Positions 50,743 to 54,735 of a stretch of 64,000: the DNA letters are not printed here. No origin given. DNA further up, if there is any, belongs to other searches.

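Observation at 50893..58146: Candidate electron-bifurcating transhydrogenase-like complex: NuoE-like + HndC-type NuoF-like + a 1230-aa NuoG/FdhA-like subunit with an inserted GltD/NfnB module and no apparent catalytic Cys/Sec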

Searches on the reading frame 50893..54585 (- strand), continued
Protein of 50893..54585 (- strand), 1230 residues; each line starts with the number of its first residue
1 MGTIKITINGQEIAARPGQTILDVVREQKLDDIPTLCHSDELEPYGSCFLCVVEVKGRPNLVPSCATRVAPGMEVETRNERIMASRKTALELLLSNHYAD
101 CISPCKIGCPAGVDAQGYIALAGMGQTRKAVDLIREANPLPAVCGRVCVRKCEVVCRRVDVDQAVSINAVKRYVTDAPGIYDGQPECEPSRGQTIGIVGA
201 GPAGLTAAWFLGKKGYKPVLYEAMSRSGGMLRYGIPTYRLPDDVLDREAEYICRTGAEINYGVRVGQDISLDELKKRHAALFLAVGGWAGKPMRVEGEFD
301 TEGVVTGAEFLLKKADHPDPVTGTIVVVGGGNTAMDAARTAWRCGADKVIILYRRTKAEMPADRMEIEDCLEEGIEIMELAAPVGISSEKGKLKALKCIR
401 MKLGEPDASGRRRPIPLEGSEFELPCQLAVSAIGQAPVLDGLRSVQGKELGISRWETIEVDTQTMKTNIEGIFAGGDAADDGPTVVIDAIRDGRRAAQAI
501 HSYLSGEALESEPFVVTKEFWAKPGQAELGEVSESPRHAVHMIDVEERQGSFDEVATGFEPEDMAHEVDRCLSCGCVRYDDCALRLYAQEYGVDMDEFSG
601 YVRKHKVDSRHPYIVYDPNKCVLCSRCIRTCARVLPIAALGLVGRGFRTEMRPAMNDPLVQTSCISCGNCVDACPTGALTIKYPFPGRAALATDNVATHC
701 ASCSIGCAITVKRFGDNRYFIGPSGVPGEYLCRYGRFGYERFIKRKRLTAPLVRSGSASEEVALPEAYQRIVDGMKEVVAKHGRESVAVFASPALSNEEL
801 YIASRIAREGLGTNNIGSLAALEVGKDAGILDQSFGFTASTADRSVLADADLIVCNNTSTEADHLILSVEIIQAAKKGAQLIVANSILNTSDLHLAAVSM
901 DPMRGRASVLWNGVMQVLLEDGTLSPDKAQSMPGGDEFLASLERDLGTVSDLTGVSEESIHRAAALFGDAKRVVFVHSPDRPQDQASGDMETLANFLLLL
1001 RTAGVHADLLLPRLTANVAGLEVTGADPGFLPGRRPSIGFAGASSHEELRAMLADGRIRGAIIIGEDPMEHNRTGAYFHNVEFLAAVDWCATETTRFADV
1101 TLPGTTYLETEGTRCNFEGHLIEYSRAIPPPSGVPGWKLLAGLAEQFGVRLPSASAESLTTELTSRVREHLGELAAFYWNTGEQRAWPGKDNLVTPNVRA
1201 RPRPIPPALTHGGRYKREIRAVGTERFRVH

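Call 11: search_solved_structures(query=window:50893-54585:-, max_evalue=1e-150, show_alignments=3)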
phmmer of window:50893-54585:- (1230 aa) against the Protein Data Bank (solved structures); distinct sequences matched with E-value up to 1e-150: 3.
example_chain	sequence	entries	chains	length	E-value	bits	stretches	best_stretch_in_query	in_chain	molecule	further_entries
9bov_A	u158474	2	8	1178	3.9e-231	773.3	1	3-1151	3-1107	Molybdopterin oxidoreductase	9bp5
8oh5_C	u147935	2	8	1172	1.2e-213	715.3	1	2-893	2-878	Formate dehydrogenase-O, major subunit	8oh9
9n5u_A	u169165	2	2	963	7.3e-171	573.6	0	4-509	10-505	NfnA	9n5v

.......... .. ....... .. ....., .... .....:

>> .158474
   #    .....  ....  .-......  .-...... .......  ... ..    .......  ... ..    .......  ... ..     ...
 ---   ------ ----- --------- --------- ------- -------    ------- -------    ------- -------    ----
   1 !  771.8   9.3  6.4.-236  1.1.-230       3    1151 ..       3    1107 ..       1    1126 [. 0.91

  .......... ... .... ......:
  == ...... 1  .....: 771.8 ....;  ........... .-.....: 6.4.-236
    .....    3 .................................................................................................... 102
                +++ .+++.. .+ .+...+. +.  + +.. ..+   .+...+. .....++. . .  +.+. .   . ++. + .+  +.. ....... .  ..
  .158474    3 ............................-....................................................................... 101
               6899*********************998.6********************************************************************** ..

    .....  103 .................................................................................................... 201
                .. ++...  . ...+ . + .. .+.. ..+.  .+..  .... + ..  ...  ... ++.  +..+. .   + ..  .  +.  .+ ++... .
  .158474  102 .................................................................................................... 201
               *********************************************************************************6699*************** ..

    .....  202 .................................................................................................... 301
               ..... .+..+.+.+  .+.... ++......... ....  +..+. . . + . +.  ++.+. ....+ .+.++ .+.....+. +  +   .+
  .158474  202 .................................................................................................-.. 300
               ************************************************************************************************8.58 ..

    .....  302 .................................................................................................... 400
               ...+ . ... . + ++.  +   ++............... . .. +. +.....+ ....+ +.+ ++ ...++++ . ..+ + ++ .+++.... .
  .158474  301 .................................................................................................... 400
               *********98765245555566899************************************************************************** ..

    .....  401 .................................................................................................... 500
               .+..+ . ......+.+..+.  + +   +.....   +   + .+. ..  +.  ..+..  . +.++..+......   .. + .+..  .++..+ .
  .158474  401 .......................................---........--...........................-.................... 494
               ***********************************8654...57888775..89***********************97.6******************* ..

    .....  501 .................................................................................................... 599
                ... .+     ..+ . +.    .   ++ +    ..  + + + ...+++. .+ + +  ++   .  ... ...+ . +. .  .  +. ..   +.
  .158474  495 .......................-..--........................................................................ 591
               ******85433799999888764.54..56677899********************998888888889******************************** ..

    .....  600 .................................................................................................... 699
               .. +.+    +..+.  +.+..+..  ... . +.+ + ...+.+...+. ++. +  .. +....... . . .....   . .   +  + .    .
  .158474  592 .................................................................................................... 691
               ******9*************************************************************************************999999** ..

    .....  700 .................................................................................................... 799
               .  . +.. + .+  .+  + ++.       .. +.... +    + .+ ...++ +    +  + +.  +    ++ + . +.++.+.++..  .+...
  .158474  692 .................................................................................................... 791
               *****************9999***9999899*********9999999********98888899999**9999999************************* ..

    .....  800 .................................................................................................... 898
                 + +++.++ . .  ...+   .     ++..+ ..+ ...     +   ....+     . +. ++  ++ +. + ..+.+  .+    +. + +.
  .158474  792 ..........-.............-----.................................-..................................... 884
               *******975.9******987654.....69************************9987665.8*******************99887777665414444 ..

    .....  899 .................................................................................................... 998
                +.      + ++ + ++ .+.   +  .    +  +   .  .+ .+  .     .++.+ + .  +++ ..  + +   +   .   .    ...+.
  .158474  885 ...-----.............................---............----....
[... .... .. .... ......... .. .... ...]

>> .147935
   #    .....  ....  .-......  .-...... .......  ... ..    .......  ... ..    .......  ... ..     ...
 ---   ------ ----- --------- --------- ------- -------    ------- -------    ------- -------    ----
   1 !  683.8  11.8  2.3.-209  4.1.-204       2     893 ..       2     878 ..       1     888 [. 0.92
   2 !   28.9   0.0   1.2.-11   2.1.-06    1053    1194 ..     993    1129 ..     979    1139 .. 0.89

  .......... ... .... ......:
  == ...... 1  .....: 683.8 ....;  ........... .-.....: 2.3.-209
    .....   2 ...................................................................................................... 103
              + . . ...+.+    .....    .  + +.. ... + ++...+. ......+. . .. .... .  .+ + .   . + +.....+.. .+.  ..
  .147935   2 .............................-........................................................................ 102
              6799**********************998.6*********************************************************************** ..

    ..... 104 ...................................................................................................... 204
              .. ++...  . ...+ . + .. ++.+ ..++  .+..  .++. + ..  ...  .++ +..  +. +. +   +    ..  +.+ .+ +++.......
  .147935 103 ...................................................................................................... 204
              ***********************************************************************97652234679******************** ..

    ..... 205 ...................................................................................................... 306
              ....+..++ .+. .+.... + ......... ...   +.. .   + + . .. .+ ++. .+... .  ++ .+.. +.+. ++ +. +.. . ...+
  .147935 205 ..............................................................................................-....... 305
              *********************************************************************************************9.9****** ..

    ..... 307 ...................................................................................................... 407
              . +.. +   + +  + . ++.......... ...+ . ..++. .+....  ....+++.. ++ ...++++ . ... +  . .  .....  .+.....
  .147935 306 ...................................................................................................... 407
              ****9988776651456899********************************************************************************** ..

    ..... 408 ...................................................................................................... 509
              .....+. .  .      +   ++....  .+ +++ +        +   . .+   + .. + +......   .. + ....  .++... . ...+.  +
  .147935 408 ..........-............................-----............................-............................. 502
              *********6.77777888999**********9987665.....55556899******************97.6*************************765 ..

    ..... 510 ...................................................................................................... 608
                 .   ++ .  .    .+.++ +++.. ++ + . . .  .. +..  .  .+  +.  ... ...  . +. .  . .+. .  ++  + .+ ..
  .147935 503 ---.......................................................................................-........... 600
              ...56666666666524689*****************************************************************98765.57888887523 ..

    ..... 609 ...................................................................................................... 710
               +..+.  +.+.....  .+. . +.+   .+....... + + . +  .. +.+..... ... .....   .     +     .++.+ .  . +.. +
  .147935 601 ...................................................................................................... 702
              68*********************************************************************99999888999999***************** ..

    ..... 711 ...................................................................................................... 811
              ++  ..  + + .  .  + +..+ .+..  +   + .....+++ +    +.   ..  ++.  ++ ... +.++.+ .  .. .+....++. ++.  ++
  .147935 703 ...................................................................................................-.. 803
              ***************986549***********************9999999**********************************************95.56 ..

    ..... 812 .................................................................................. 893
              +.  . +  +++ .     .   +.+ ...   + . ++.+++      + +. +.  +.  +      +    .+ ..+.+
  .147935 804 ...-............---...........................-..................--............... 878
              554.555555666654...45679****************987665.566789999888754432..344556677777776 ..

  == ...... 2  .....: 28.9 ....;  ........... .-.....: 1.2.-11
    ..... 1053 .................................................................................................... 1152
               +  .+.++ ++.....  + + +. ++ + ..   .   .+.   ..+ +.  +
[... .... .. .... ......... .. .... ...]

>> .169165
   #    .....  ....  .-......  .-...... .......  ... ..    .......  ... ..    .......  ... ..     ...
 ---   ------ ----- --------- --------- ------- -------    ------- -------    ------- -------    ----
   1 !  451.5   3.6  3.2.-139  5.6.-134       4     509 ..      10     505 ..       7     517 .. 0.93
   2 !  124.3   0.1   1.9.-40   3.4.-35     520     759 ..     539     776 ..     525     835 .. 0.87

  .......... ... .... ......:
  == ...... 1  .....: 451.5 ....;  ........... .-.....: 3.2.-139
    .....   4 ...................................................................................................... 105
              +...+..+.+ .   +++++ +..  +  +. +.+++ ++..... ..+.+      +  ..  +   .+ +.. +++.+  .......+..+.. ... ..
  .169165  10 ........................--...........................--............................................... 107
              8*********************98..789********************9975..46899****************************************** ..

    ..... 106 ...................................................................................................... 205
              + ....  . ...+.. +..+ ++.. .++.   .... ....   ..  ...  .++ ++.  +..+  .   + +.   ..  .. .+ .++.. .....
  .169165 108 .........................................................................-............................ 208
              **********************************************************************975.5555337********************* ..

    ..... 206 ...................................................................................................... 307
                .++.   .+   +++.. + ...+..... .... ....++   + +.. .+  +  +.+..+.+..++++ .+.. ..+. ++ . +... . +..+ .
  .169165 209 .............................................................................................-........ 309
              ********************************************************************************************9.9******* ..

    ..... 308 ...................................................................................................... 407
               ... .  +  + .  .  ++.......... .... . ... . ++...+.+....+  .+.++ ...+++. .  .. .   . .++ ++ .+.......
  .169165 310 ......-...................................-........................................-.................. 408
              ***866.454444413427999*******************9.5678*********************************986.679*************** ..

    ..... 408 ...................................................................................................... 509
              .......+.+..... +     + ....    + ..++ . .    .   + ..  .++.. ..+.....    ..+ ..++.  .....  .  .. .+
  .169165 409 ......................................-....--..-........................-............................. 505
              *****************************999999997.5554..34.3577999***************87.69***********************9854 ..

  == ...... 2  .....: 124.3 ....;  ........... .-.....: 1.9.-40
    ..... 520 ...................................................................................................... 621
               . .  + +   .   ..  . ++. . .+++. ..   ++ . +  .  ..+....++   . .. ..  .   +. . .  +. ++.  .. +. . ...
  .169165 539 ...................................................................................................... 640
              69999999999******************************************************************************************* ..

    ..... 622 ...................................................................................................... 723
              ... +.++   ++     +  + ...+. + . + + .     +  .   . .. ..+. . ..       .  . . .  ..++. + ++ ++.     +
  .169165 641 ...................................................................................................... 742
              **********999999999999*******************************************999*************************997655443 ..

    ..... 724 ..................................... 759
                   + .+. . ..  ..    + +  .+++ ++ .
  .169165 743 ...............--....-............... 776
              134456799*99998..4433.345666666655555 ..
